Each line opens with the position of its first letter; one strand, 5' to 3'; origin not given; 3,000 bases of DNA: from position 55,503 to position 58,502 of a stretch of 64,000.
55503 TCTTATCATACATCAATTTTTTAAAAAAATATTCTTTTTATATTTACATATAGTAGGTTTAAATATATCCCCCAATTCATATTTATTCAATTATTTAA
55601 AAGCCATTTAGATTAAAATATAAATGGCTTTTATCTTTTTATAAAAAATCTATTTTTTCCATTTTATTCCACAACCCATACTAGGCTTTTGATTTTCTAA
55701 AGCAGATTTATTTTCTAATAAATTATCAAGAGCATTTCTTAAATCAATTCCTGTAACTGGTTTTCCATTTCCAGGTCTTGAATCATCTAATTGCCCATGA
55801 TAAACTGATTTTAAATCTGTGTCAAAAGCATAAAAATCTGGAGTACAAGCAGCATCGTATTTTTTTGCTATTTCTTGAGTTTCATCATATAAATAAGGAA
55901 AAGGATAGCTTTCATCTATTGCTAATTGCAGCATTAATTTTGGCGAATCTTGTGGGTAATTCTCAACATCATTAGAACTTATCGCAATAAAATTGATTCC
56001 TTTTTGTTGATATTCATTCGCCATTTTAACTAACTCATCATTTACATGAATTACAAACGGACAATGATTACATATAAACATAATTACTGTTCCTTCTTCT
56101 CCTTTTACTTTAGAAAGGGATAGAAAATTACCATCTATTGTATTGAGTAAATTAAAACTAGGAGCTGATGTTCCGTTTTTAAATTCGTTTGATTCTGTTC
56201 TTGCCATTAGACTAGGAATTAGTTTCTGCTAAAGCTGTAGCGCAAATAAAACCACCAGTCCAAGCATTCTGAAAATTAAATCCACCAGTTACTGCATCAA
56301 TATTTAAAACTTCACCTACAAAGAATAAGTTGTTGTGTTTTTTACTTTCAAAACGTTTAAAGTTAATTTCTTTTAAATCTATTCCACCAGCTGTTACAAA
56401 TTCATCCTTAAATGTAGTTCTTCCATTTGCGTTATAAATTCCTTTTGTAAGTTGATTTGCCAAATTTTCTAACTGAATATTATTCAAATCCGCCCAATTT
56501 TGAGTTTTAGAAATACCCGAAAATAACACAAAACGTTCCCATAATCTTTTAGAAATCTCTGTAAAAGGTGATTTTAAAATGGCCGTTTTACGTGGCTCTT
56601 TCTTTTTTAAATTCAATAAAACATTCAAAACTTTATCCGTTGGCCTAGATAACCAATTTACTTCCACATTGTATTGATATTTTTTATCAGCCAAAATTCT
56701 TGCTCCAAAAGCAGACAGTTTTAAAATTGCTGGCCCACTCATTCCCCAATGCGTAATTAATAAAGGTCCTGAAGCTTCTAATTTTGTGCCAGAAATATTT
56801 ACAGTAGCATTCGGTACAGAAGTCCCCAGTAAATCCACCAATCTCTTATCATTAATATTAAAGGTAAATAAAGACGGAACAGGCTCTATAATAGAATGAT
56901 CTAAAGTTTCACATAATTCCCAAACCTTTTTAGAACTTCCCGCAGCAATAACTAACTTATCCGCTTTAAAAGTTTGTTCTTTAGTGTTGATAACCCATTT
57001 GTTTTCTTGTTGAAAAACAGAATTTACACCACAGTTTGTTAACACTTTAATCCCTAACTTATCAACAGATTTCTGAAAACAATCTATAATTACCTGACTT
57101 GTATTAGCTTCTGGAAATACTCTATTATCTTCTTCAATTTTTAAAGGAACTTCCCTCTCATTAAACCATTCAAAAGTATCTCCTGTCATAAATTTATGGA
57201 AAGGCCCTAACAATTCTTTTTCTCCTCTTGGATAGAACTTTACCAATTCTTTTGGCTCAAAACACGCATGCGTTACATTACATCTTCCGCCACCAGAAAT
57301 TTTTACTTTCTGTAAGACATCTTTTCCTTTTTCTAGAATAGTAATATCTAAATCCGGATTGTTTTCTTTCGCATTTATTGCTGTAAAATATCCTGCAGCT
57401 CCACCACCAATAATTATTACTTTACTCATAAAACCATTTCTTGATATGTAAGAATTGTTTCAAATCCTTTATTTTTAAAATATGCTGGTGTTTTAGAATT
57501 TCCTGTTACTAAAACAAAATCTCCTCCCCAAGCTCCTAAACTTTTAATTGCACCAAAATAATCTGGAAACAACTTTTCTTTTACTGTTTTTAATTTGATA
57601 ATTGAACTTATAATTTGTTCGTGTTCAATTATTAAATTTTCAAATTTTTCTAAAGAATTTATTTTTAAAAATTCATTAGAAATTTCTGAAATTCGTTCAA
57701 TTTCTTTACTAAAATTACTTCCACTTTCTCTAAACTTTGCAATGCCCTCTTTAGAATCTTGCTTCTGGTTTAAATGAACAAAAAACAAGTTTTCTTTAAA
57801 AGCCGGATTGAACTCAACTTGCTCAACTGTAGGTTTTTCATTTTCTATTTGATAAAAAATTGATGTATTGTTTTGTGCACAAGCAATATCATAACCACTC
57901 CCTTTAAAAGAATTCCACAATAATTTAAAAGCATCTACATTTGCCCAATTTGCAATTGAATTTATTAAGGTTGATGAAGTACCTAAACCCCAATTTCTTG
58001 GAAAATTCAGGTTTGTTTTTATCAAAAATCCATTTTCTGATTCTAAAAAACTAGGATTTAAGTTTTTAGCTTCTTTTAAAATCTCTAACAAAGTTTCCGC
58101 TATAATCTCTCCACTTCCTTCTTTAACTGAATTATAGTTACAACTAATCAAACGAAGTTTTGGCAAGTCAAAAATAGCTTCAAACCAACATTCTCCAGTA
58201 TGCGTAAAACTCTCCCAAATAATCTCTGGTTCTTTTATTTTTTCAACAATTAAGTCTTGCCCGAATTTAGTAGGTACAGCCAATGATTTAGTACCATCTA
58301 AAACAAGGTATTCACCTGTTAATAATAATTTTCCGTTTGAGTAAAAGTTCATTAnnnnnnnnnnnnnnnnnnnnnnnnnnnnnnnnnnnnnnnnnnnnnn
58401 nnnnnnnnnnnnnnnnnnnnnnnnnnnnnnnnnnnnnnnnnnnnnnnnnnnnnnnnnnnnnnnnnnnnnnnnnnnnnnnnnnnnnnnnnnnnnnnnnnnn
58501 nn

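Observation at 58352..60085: HMG-CoA reductase fused to a DinB/DUF1569-like metal-binding domain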

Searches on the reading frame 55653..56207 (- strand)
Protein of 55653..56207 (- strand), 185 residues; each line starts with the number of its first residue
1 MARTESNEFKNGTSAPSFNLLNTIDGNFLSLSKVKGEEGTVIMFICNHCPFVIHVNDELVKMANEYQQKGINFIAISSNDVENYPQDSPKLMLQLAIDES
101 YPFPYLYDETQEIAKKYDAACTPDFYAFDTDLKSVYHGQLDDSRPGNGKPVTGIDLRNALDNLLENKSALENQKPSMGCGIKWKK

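Call 4: search_protein_families(library=pfam, proteins=[window:55653-56207:-], max_evalue=1)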
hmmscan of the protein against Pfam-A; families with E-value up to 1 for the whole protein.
window:55653-56207:- (185 aa): 5 families
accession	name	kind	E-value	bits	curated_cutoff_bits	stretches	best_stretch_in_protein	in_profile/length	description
PF00578.27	AhpC-TSA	-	7.6e-17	61.8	26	1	12-131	2-118/124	AhpC/TSA family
PF08534.16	Redoxin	-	3.4e-14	53.3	26.6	1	10-143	1-137/148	Redoxin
PF13905.12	Thioredoxin_8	-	0.00053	20.7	27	1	40-131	4-91/94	Thioredoxin-like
PF13098.12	Thioredoxin_2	-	0.0017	19.1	27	1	36-140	4-95/104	Thioredoxin-like domain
PF10740.15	DUF2529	-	0.0063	16.6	22.3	1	54-111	88-143/169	Domain of unknown function (DUF2529)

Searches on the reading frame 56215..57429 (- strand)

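Call 4: search_protein_families(library=pfam, proteins=[window:56215-57429:-], max_evalue=1)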
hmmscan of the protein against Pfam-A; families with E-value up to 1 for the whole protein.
window:56215-57429:- (405 aa): 15 families
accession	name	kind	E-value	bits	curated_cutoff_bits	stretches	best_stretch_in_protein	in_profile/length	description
PF03486.20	HI0933_like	-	5.7e-67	226.1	50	1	3-398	2-243/244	HI0933-like protein Rossmann domain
PF22780.1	HI0933_like_1st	-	4.9e-26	92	27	1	184-345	1-165/165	HI0933-like protein barrel and H2TH domain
PF07992.20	Pyr_redox_2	-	4.6e-11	43.1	26.1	2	102-166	175-238/291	Pyridine nucleotide-disulphide oxidoreductase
PF13738.12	Pyr_redox_3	-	1.9e-09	37.7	30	2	111-165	80-134/305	Pyridine nucleotide-disulphide oxidoreductase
PF01266.30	DAO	-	1.3e-08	35.2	27.9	2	3-38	1-34/353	FAD dependent oxidoreductase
PF00890.30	FAD_binding_2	-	1.1e-05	25.3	20.4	1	4-48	2-44/414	FAD binding domain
PF05834.18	Lycopene_cycl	-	0.00059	19.4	23.4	1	4-39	2-37/380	Lycopene cyclase protein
PF01134.28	GIDA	-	0.0024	17.5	22.1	0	3-24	1-22/391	Glucose inhibited division protein A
PF13454.12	NAD_binding_9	-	0.0031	17.9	21.8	1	5-165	1-154/155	FAD-NAD(P)-binding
PF13450.12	NAD_binding_8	-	0.0093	16.7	21.9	1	6-38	1-31/68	NAD(P)-binding Rossmann-like domain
PF01946.23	Thi4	-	0.016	14.9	26.2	1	2-34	18-49/235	Thi4 family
PF00070.33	Pyr_redox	-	0.029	15.3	22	0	116-144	44-72/82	Pyridine nucleotide-disulphide oxidoreductase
PF04820.20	Trp_halogenase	-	0.055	12.8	21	1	3-34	1-34/458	Tryptophan halogenase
PF01262.27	AlaDh_PNT_C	-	0.062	13.2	23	1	2-52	29-78/214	Alanine dehydrogenase/PNT, C-terminal domain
PF12831.13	FAD_oxidored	-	0.24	11.1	27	1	4-24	2-22/416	FAD dependent oxidoreductase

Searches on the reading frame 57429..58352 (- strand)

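Call 4: search_protein_families(library=pfam, proteins=[window:57429-58352:-], max_evalue=1)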
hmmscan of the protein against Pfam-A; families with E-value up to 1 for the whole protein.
window:57429-58352:- (308 aa): 1 family
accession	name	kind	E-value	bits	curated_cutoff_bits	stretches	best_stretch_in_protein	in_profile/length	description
PF00288.32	GHMP_kinases_N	-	0.032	14.9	22.3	1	97-138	15-47/87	GHMP kinases N terminal domain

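Call 6: search_protein_families(library=ncbifam, proteins=[window:57429-58352:-], max_evalue=0.1)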
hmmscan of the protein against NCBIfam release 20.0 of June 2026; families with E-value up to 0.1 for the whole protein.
window:57429-58352:- (308 aa): 2 families
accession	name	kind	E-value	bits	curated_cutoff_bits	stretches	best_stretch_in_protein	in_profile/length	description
NF040656.1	GHMP_GYDIA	hypoth_equivalog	5.5e-133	442.8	225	1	2-307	1-299/299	GYDIA family GHMP kinase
TIGR00549.1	mevalon_kin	equivalog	5.5e-05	22.8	163.05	1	6-135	2-107/276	mevalonate kinase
